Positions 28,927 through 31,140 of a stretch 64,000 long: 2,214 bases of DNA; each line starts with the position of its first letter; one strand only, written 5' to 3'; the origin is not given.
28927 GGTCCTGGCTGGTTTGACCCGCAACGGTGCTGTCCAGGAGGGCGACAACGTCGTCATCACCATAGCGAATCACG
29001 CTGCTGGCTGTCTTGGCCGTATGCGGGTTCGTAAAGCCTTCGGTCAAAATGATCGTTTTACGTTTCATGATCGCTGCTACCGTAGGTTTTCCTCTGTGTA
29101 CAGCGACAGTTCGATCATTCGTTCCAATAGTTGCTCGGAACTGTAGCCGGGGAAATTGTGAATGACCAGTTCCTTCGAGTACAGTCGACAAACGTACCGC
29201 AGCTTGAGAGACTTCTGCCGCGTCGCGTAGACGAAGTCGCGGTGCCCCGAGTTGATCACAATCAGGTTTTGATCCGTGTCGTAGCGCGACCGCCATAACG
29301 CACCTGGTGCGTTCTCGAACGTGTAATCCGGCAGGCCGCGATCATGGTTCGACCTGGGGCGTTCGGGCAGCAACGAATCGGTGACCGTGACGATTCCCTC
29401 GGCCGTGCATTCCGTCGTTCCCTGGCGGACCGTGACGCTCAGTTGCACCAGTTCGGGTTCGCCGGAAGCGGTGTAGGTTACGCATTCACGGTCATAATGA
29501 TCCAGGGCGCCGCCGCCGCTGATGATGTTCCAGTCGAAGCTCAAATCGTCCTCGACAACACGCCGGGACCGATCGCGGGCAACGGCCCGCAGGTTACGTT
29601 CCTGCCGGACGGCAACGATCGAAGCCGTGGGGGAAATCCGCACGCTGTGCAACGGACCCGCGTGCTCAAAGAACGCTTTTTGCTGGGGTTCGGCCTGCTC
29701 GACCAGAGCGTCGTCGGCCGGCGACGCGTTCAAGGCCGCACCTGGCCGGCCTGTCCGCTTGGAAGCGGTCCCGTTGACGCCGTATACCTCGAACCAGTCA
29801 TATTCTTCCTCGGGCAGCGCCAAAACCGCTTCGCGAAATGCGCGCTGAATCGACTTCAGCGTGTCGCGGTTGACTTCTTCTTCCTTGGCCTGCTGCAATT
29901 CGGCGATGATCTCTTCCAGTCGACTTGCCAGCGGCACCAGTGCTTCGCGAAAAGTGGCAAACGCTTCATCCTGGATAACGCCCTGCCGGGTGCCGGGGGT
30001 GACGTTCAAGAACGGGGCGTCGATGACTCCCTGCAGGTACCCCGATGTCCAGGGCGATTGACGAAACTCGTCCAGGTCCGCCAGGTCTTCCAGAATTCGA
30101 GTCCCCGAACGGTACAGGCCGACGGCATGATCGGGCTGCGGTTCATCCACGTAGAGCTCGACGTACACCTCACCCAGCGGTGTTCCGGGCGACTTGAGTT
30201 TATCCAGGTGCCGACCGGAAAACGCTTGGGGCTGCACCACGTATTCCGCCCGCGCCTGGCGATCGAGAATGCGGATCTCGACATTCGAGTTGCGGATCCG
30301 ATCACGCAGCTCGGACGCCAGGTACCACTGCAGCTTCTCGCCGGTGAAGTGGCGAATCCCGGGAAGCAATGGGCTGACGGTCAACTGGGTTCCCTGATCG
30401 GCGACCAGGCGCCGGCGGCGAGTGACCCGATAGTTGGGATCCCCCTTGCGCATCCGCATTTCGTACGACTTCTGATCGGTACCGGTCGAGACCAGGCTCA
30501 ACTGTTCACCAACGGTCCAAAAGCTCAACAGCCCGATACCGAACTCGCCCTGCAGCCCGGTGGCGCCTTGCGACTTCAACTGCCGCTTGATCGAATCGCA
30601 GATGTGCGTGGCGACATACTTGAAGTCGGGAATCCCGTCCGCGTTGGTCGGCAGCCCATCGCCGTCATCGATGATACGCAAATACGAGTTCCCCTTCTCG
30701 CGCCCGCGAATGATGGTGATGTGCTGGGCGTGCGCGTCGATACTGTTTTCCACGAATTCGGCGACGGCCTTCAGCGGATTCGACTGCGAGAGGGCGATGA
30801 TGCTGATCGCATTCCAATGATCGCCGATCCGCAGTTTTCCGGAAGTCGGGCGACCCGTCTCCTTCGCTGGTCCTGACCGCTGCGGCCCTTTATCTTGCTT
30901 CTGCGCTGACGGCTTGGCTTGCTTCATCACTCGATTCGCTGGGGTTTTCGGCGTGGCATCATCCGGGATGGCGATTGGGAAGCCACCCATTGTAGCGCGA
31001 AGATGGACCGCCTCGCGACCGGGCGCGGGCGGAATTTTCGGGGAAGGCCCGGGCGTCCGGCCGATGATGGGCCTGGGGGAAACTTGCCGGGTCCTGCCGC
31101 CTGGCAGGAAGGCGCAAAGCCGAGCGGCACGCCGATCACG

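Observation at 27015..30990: A MORC/HtpG-type GHKL ATPase translationally coupled to a DUF1611 + L-Ala-D/L-Glu epimerase pair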

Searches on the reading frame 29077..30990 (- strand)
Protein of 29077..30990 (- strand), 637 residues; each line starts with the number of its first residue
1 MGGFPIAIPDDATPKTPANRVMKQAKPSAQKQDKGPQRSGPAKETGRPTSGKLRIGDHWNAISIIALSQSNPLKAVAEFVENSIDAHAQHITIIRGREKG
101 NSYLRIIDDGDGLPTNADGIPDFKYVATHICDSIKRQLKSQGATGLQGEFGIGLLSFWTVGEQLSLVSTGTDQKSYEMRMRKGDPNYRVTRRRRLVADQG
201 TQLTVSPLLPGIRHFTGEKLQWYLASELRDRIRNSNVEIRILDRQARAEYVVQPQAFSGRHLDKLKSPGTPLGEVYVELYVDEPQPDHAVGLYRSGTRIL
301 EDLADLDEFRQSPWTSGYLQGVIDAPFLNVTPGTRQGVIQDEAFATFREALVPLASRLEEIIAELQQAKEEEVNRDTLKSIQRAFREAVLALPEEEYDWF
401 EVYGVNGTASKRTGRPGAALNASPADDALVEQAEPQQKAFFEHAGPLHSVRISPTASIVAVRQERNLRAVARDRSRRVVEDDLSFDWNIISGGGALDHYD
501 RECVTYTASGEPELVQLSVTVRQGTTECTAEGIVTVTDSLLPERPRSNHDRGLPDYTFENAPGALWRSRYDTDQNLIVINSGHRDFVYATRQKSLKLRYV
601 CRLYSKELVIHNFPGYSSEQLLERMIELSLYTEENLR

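Call 5: search_protein_families(library=pfam, proteins=[window:29077-30990:-], max_evalue=0.1)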
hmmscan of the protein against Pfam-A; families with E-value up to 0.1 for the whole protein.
window:29077-30990:- (637 aa): 2 families
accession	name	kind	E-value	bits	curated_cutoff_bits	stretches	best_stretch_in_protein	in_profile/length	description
PF13589.12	HATPase_c_3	-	7.4e-11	42.7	25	1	74-176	5-100/137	Histidine kinase-, DNA gyrase B-, and HSP90-like ATPase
PF02518.31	HATPase_c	-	0.0014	19.4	26.4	1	74-132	8-59/111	Histidine kinase-, DNA gyrase B-, and HSP90-like ATPase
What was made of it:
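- On GHKL (Bergerat-fold) ATPase superfamily: HATPase_c_3 scores 42.7 bits against a cut-off of 25 (call 5).
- A weak HATPase_c hit (E 0.0014, below the cut-off, call 5).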

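Call 6: search_protein_families(library=ncbifam, proteins=[window:29077-30990:-], max_evalue=0.1)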
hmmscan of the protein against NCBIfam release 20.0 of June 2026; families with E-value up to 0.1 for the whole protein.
window:29077-30990:- (637 aa): 15 families
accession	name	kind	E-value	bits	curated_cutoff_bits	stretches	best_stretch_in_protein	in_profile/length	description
NF010683.0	PRK14083.1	equivalog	1.7e-09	36.7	455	1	87-218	52-178/604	HSP90 family protein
TIGR00585.2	mutl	equivalog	5.2e-09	35.5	180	1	71-115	20-63/555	DNA mismatch repair endonuclease MutL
NF000950.0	PRK00095.1-3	equivalog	6.9e-07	28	756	1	72-208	24-149/641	DNA mismatch repair endonuclease MutL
NF000953.0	PRK00095.2-4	equivalog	2.3e-06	26.8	693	1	72-206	23-146/611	DNA mismatch repair endonuclease MutL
NF050001.1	restrict_BbrUII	equivalog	3e-05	22.8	550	1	75-183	24-129/659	BbrUII/HgiDII family restriction enzyme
NF000949.0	PRK00095.1-2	equivalog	0.00012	21.2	750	1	72-149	27-101/634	DNA mismatch repair endonuclease MutL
NF000952.0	PRK00095.2-2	subfamily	0.00055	18.5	840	1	72-190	23-134/623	DNA mismatch repair endonuclease MutL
NF000951.0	PRK00095.2-1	equivalog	0.0012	17.6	391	1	75-208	28-151/559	DNA mismatch repair endonuclease MutL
NF003555.1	PRK05218.1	equivalog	0.0024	16.4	371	1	91-205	59-172/614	molecular chaperone HtpG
NF011438.0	PRK14867.1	equivalog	0.0041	15.6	1143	0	76-181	41-148/659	DNA topoisomerase VI subunit B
NF000948.0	PRK00095.1-1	equivalog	0.014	14.3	701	1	72-115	23-65/625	DNA mismatch repair endonuclease MutL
NF041932.1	MzaB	equivalog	0.018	13.4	850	1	74-114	14-54/480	MZA anti-phage system associated ATPase MzaB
NF047352.1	P_loop_sacsin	domain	0.02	15.4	50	1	75-165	3-78/80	sacsin N-terminal ATP-binding-like domain-containing protein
NF006785.0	PRK09293.3-2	equivalog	0.04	13.1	477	1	452-509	135-194/291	class 1 fructose-bisphosphatase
TIGR01052.1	top6b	equivalog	0.08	11.3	380.7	0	75-180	32-140/488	DNA topoisomerase VI subunit B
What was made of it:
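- On Hsp90 / HtpG: There is no Pfam HSP90 hit (calls 5, 6).
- On MutL: 35.5 bits against a cut-off of 180, matching residues 71-115 only (call 6).
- On Known anti-phage defence proteins (PADLOC-DB 2.0): NCBIfam MzaB scores only 13.4 bits (call 6).
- Closest known: Hsp90 family. Same: The best NCBIfam hit is 'HSP90 family protein' PRK14083 (E 1.7e-9, call 6).
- Closest known: MutL. Different: The TIGR00585 score is 35.5 against a cut-off of 180 (call 6).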

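Call 7: search_protein_families(library=padloc, proteins=[window:29077-30990:-], max_evalue=0.1)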
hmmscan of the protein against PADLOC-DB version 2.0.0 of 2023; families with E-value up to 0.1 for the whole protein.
window:29077-30990:- (637 aa): 0 families

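Call 8: search_solved_structures(query=window:29077-30990:-, max_evalue=1, show_alignments=2)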
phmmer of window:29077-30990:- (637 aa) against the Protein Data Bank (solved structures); distinct sequences matched with E-value up to 1: 127 (the best 60 are shown).
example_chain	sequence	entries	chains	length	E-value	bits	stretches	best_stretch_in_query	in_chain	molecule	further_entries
3o6o_A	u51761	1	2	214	0.0013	20.4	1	87-202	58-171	Heat shock protein 83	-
3omu_A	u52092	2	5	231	0.0015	20.1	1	88-202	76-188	Heat shock protein 83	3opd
3h80_A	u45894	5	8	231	0.0017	20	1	96-205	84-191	Heat shock protein 83-1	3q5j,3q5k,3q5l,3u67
2qfo_A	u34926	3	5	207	0.005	18.4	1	89-183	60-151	Heat shock protein HSP 90-alpha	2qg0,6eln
5lq9_A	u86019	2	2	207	0.005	18.4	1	89-183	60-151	Heat shock protein HSP 90-alpha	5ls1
4lwe_A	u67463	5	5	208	0.0051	18.4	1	89-183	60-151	Heat shock protein HSP 90-alpha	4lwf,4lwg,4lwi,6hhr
5j20_A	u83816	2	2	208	0.0051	18.4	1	89-183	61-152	Heat shock protein HSP 90-alpha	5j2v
5lr1_A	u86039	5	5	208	0.0051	18.4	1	89-183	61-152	Heat shock protein HSP 90-alpha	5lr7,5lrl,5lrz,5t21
2qf6_A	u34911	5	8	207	0.0051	18.4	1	89-183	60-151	Heat shock protein HSP 90-alpha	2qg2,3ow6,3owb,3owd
2yjw_A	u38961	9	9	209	0.0051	18.4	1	89-183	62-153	HEAT SHOCK PROTEIN HSP 90-ALPHA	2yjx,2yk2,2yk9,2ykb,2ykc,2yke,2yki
5j2x_A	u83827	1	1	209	0.0051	18.4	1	89-183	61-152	Heat shock protein HSP 90-alpha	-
3tuh_A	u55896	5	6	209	0.0051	18.4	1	89-183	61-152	Heat shock protein HSP 90-alpha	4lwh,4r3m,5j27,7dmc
6ei5_A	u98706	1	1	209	0.0051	18.4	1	89-183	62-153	Heat shock protein HSP 90-alpha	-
2k5b_A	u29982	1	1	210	0.0053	18.3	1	89-183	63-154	Heat shock protein HSP 90-alpha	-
1osf_A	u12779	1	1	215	0.0055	18.3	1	89-183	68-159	heat shock 90kDa protein 1, alpha; heat shock 90kD protein 1, alpha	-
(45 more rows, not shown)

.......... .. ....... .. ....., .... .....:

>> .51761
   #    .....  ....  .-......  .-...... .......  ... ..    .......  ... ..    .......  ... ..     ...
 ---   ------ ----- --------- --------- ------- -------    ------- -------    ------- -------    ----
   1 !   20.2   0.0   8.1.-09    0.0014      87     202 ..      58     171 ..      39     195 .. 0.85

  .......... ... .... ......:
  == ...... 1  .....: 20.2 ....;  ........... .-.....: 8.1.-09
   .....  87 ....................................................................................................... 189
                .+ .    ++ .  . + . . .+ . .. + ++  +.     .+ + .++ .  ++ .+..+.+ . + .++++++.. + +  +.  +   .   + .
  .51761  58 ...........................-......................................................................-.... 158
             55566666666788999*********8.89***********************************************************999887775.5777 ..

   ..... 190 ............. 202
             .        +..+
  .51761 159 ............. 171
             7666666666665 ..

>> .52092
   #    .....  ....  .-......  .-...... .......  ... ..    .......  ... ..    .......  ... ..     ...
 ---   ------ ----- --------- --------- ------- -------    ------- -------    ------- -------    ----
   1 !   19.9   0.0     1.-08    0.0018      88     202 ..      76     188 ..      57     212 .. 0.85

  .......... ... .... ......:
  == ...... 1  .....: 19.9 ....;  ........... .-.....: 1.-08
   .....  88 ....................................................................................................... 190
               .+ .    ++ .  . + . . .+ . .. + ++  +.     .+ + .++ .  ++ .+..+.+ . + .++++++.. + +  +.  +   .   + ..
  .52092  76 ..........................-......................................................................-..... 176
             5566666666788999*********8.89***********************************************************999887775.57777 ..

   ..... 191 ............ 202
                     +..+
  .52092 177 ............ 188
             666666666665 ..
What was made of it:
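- Closest known: Hsp90 family. Same: The best single-sequence PDB hits are Hsp83/Hsp90 N domains across the lid and G2 box (call 8).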

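Call 9: find_homologous_proteins(query=window:29077-30990:-)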
Query window:29077-30990:- (637 aa): 4879 proteins with E <= 0.001 among 8000 candidates; the best 120 are listed.
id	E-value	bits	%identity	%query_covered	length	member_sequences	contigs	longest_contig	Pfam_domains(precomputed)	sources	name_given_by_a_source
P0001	0.0e+0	1155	85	92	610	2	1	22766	PF02518.32,PF13589.13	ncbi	-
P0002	0.0e+0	1137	81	96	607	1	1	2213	PF13589.13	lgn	-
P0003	0.0e+0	1137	83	93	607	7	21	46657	PF13589.13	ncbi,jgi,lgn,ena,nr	ncbi:MAG: ATP-binding protein [Pirellulaceae bacterium]|jgi:hypothetical protein|nr:ATP-binding prot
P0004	0.0e+0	1136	84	92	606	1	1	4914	PF13589.13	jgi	-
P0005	0.0e+0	1136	84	92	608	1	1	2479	PF13589.13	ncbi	-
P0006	0.0e+0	1135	81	98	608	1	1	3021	PF13589.13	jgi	-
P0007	0.0e+0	1135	83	93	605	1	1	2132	PF13589.13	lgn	-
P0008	0.0e+0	1126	82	93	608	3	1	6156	PF13589.13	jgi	jgi:hypothetical protein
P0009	0.0e+0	1115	82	92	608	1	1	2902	PF13589.13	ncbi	-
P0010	0.0e+0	1105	81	92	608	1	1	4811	PF13589.13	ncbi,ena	-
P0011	0.0e+0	1103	81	92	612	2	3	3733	PF13589.13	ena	-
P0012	1.2e-283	960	71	92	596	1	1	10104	PF13589.13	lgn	-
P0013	6.5e-281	951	70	93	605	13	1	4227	PF13589.13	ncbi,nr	ncbi:MAG TPA: ATP-binding protein [Pirellulaceae bacterium]|nr:ATP-binding protein [Pirellulaceae ba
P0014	1.2e-280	950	71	92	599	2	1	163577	PF13589.13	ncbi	-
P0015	3.6e-279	945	70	93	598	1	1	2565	PF13589.13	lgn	-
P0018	1.3e-262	891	66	93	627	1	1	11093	PF13589.13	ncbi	-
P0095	2.7e-240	817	60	93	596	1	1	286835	PF13589.13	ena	-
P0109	1.4e-238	811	61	94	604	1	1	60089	PF02518.32,PF13589.13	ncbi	ncbi:MAG: ATP-binding protein [Nitrospirota bacterium]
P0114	3.5e-238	810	59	94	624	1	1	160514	PF13589.13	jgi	jgi:hypothetical protein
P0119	8.9e-238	809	62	92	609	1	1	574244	PF13589.13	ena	-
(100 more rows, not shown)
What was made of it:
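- More than 4,800 proteins were found, and the top 120 are at least 59% identical over the full length (call 9).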

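Call 12: find_related_loci(query=A1, collection=genome_contigs, flank=8000)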
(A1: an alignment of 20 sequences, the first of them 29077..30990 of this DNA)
Query A1 (637 aa) in genome_contigs; peptide patterns used: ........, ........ (x = any residue, [..] = any of these).
599 stretches matched a pattern (row limit reached: there are more); 461 encode a relative of the query (tblastn E <= 1e-3); the best 80 are kept; 80 distinct loci.
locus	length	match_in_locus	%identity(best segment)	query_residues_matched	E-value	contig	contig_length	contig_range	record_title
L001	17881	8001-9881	80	1-637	0e+0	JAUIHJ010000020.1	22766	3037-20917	MAG: bacterium isolate Co_bin.204 NODE_12835_length_22766_cov_1.050753, whole genome shotgun sequence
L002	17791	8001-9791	71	38-637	0e+0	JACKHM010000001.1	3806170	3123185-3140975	MAG: Planctomycetaceae bacterium isolate HK-STAS-PLAN-18 HK-STAS-PLAN-18_1, whole genome shotgun sequence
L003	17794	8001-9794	70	37-637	0e+0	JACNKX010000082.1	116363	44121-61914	MAG: Planctomycetota bacterium isolate NIOZ-UU7 NIOZ-UU_NODE_99_length_116363_cov_13.4642, whole genome shotgun sequence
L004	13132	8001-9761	71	49-637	0e+0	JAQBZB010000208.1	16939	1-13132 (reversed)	MAG: Planctomycetota bacterium isolate casp150-mb.46 NODE_8826_length_16939_cov_0.156295, whole genome shotgun sequence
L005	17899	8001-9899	61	4-637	0e+0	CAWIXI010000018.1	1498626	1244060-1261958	MAG: uncultured Planctomycetota bacterium isolate MFD05684.bin.2.17 genome assembly, contig: contig_62219, whole genome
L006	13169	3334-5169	62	32-637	0e+0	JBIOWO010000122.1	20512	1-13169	MAG: Lacipirellulaceae bacterium isolate MAG080 k127_2327486, whole genome shotgun sequence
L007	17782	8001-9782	63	50-637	0e+0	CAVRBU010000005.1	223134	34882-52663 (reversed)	MAG: uncultured Planctomycetota bacterium isolate MFD04944.bin.1.246 genome assembly, contig: contig_21890, whole genome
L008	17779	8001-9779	61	51-637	0e+0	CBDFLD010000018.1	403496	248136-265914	MAG: Acidobacteriota bacterium isolate 4fe7eda5-706a-47f2-b94d-dac62684705c genome assembly, contig: contig_18, whole ge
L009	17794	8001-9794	62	43-637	0e+0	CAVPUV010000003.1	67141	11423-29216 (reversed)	MAG: uncultured Gammaproteobacteria bacterium isolate MFD10097.bin.2.2 genome assembly, contig: contig_11828, whole geno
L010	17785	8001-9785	62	49-637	0e+0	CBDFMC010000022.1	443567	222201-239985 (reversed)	MAG: Lacipirellulaceae bacterium isolate 7bdb5749-28db-4f92-8ec0-3e946746f087 genome assembly, contig: contig_22, whole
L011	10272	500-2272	61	49-637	0e+0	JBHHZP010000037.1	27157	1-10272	MAG: Acidiferrobacterales bacterium isolate Maj_1_bin.19 NODE_718_length_27157_cov_9.242971, whole genome shotgun sequen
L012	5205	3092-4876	61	49-637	0e+0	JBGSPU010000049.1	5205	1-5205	MAG: Bythopirellula sp. isolate JTS-AC311 k141_1344221, whole genome shotgun sequence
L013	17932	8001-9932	57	2-637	0e+0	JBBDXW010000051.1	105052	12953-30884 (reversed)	MAG: Woeseia sp. isolate LejiaD_61_26 Lejia_D_398_length_105052_cov_16, whole genome shotgun sequence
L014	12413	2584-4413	61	35-637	0e+0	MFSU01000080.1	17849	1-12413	MAG: Candidatus Muproteobacteria bacterium RBG_16_65_34 RBG_16_scaffold_5232, whole genome shotgun sequence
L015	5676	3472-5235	61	53-637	0e+0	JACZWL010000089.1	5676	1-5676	MAG: Proteobacteria bacterium isolate B20D1T2 B20D1T2_NODE5217, whole genome shotgun sequence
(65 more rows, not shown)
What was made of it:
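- At least 461 genome hits span at least 8 phyla (call 12). The family is sporadic across distant phyla (call 12).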

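Call 19: search_solved_structures(query=A1, max_evalue=1, show_alignments=0)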
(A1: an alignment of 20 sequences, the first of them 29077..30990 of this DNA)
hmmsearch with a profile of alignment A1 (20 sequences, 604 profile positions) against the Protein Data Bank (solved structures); distinct sequences matched with E-value up to 1: 147 (the best 60 are shown).
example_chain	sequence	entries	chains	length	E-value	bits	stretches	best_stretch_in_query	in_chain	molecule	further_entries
7aib_C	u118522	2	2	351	0.00073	21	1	35-138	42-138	DNA mismatch repair protein MutL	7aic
5akb_C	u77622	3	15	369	0.00081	20.9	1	35-137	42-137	DNA MISMATCH REPAIR PROTEIN MUTL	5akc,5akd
1b63_A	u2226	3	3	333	0.00085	20.8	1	35-196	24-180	MUTL | DNA mismatch repair protein mutL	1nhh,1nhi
1bkn_A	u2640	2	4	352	0.00097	20.6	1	35-196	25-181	MUTL | DNA mismatch repair protein MutL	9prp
1b62_A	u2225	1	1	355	0.00099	20.6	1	35-196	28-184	PROTEIN (MUTL)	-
1nhj_A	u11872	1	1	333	0.0016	19.9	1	35-157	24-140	DNA mismatch repair protein mutL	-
3h4l_A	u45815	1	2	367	0.0024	19.3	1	38-86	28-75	DNA mismatch repair protein PMS1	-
7p8v_A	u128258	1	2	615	0.0028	19.1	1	36-172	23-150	DNA mismatch repair protein MutL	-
5x9y_C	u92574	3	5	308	0.0032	18.9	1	35-80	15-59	DNA mismatch repair protein MutL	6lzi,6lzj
6lzk_A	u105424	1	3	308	0.0032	18.9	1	35-80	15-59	DNA mismatch repair protein MutL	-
6y8l_A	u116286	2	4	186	0.0035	18.8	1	41-105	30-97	DNA gyrase subunit B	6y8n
4gqt_A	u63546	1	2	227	0.0038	18.7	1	59-156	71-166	Heat shock protein 90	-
3o6o_A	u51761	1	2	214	0.0047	18.3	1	62-156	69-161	Heat shock protein 83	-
3omu_A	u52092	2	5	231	0.0057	18.1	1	62-156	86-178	Heat shock protein 83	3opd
6gp4_A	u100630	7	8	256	0.0059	18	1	62-153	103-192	Heat shock protein HSP 90-alpha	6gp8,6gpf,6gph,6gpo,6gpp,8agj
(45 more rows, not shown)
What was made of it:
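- Closest known: MutL. Same: The family profile's best PDB hits are MutL N-terminal domains (E 7e-4, call 19).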

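Call 30: predict_structure(alignment_id=A1)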
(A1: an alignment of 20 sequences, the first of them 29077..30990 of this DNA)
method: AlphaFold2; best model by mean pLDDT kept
length: 637 residues; sequences in the alignment: 20
mean_pLDDT: 66.7   pTM: 0.41
mean pLDDT of the five models: 66.7, 64.6, 64.2, 63.7, 57.8
residues with pLDDT >= 90: 76; 70-90: 283; 50-70: 89; < 50: 189
segments of 3 or more residues with pLDDT < 50: 1-47, 53-69, 127-134, 146-152, 332-338, 396-442, 541-589
pLDDT, mean of each block of 10 residues (from residue 1): 31 31 32 32 46 40 35 77 83 90 89 79 54 46 49 59 85 85 73 75 85 75 78 84 88 73 76 82 86 75 85 88 78 45 82 90 86 79 70 46 33 34 32 31 72 87 92 82 92 91 93 92 91 81 36 33 36 47 42 60 64 76 69 57
secondary structure, 60 per line:
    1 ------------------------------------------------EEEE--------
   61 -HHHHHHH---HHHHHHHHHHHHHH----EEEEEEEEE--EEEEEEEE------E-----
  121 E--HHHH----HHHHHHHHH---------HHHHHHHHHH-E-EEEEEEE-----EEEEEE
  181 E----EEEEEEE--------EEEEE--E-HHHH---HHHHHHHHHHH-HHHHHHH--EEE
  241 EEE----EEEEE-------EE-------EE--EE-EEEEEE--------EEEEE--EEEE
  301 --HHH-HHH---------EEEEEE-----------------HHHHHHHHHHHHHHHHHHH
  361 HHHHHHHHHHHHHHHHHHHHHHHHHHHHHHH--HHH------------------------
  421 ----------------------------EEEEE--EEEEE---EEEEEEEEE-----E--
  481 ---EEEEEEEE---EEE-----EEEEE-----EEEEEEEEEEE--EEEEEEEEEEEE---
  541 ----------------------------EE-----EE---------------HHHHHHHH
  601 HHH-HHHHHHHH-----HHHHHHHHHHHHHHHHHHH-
elements in order: E49-52 H62-68 H72-85 E90-98 E101-108 H124-127 H132-140 H150-159 E163-169 E175-181 E186-192 E201-205 H210-213 H217-227 H229-235 E238-243 E248-252 E276-281 E290-294 E297-300 E319-324 H342-391 E449-453 E456-460 E464-472 E484-491 E495-497 E503-507 E513-523 E526-537 H593-603 H605-612 H618-636
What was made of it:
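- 30001..30345 (-): Second alpha/beta domain (aa ~216-330), transducer-like. It is followed by the invariant loop PGTRxG (R335), a candidate basic finger for the gamma-phosphate. AF2 secondary structure (call 30).
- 29818..29967 (-): Single long helix (aa 342-391), a possible coiled-coil dimerisation element. AF2 model (call 30).
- The full-length model is mediocre (pLDDT 66.7, pTM 0.41, call 30), and the S5 fold of the second domain was not verified.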

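Call 38: search_protein_representatives(alignment_id=A1)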
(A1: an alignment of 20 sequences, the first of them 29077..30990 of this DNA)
Query: 20 sequences, 604 profile positions. Proteins with E-value up to 0.001 (for the whole library): 2558; up to 1e-10: 1518; up to 1e-30: 560. The best 150 are listed.
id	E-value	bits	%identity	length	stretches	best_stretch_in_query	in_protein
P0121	4.7e-286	966.3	-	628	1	4-604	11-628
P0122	1.7e-275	931.5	-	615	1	3-604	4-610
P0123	2.1e-230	782.5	-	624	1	7-602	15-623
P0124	8.6e-221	750.8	-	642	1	5-602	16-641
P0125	8.0e-220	747.6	-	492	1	118-604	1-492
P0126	9.2e-208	707.7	-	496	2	308-604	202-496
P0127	2.5e-194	663.3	-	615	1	6-600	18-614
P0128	2.6e-189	646.8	-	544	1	8-421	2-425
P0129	6.2e-186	635.6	-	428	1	6-393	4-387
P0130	2.4e-176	604.0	-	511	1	60-457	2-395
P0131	2.6e-174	597.3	-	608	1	2-603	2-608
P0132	8.1e-173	592.3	-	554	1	8-388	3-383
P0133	3.1e-171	587.1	-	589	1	10-602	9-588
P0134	6.0e-171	586.1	-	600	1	3-601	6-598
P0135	9.0e-168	575.6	-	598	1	10-603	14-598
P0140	9.4e-162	555.8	-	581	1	12-603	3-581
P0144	2.6e-150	518.0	-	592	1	10-601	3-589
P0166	1.7e-116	406.3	-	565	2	16-369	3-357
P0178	7.7e-106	371.1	-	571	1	16-601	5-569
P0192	5.6e-99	348.4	-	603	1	10-603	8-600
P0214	2.9e-89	316.4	-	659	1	4-603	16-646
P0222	1.1e-85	304.6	-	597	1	12-597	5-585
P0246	3.3e-78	279.8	-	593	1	14-597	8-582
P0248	9.9e-78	278.3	-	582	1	15-601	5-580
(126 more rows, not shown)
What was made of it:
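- There are 560 clusters at 50% identity with E below 1e-30 (call 38).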

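Call 41: search_protein_families(library=phrogs, proteins=[window:29077-30927:-], max_evalue=0.1)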
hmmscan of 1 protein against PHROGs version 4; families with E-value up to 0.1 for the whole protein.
window:29077-30927:- (616 aa): 3 families
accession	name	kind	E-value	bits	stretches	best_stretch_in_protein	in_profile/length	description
phrog_6203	-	unknown function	2.6e-07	30.6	1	49-220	24-198/644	-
phrog_24466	-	unknown function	0.0003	20.5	1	51-185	23-146/597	-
phrog_543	-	DNA, RNA and nucleotide metabolism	0.0042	16.4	1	52-212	71-233/661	DNA topoisomerase II large subunit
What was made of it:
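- Tried and rejected: PHROGs gave only weak hits to the GHKL domain (call 41).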
